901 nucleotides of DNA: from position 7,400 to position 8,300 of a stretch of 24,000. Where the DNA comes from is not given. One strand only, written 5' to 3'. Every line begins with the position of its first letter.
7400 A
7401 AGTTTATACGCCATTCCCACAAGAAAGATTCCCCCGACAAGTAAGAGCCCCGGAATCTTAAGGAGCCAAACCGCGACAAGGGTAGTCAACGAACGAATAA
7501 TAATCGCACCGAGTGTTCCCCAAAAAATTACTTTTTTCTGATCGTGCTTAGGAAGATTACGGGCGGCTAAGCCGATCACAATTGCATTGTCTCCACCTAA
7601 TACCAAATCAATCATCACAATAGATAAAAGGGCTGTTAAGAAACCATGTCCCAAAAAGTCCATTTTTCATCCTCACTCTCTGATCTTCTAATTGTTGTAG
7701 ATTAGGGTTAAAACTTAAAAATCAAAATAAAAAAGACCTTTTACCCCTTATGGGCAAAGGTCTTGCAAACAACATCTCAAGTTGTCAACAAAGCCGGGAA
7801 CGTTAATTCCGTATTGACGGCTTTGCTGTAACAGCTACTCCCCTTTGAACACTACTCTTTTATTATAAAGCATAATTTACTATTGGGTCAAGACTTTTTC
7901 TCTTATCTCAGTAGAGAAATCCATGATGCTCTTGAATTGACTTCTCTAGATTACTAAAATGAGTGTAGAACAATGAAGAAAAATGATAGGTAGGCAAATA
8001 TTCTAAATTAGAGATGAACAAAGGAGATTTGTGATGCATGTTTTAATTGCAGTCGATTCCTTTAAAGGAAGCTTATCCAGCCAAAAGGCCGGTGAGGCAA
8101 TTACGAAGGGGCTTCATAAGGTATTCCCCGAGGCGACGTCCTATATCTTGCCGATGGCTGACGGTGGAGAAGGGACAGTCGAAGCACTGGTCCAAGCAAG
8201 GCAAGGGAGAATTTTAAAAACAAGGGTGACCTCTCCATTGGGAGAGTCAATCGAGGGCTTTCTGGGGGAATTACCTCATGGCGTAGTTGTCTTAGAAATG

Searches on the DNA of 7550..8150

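Call 6: search_rna_families(source=window, start=7550, end=8150, threshold=evalue, max_evalue=10, show_alignments=2)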
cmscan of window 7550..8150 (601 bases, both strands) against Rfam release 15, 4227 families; matches with E-value up to 10: 14.
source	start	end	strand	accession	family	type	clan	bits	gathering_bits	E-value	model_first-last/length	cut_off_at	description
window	7653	7742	-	RF04134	MIR7504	Gene; miRNA;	-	25.8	83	0.031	1-124/124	no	MIR7504 microRNA precursor family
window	7711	7855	-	RF00080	Manganese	Cis-reg; riboswitch;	-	25.1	45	5.9e-05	1-177/177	no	Manganese Mn2+ riboswitch aptamer (yybP-ykoY)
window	7727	7874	-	RF00515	PyrR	Cis-reg;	-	19.7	54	3.2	1-115/115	no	PyrR binding site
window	8021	8124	-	RF00472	snosnR55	Gene; snRNA; snoRNA; CD-box;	CL00054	18.3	50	1.6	1-92/92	no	Small nucleolar RNA snR55/Z10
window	7624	7703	-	RF01733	atoC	Cis-reg;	-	15.6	50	6.7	1-93/93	no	atoC RNA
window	7587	7620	-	RF01611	ceN108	Gene; snRNA; snoRNA; CD-box;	-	15.3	50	3.1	1-70/70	no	Caenorhabditis snoRNA ceN108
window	7700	7808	-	RF01454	RCNMV_5UTR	Cis-reg;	-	14.7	75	5.9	1-123/123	no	5'UTR enhancer element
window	7824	7872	-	RF00612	SNORD75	Gene; snRNA; snoRNA; CD-box;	-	13.9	50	2.1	1-62/62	no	Small nucleolar RNA SNORD75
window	7624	7766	+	RF02377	SurA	Gene; sRNA;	-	13.4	100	0.35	1-279/279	no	SurA sRNA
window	7705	7757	-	RF02108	DLEU2_4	Gene; lncRNA;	-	12.9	40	7.4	1-58/58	no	Deleted in lymphocytic leukemia 2 conserved region 4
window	7871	7924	+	RF00125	IS128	Gene; sRNA;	-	12.7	80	5.9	1-209/209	no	IS128 RNA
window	7715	7763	+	RF01822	RsaJ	Gene; sRNA;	-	12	100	2.8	235-287/287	no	RNA Staph. aureus A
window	7911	8012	-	RF02706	TeloSII_ncR30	Gene; sRNA;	-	11.4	86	4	1-226/226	no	TeloSII non coding RNA 30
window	7863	7923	-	RF02209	WT1-AS_7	Gene; lncRNA;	-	9.2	50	2.9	233-294/294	no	WT1 antisense RNA conserved region 7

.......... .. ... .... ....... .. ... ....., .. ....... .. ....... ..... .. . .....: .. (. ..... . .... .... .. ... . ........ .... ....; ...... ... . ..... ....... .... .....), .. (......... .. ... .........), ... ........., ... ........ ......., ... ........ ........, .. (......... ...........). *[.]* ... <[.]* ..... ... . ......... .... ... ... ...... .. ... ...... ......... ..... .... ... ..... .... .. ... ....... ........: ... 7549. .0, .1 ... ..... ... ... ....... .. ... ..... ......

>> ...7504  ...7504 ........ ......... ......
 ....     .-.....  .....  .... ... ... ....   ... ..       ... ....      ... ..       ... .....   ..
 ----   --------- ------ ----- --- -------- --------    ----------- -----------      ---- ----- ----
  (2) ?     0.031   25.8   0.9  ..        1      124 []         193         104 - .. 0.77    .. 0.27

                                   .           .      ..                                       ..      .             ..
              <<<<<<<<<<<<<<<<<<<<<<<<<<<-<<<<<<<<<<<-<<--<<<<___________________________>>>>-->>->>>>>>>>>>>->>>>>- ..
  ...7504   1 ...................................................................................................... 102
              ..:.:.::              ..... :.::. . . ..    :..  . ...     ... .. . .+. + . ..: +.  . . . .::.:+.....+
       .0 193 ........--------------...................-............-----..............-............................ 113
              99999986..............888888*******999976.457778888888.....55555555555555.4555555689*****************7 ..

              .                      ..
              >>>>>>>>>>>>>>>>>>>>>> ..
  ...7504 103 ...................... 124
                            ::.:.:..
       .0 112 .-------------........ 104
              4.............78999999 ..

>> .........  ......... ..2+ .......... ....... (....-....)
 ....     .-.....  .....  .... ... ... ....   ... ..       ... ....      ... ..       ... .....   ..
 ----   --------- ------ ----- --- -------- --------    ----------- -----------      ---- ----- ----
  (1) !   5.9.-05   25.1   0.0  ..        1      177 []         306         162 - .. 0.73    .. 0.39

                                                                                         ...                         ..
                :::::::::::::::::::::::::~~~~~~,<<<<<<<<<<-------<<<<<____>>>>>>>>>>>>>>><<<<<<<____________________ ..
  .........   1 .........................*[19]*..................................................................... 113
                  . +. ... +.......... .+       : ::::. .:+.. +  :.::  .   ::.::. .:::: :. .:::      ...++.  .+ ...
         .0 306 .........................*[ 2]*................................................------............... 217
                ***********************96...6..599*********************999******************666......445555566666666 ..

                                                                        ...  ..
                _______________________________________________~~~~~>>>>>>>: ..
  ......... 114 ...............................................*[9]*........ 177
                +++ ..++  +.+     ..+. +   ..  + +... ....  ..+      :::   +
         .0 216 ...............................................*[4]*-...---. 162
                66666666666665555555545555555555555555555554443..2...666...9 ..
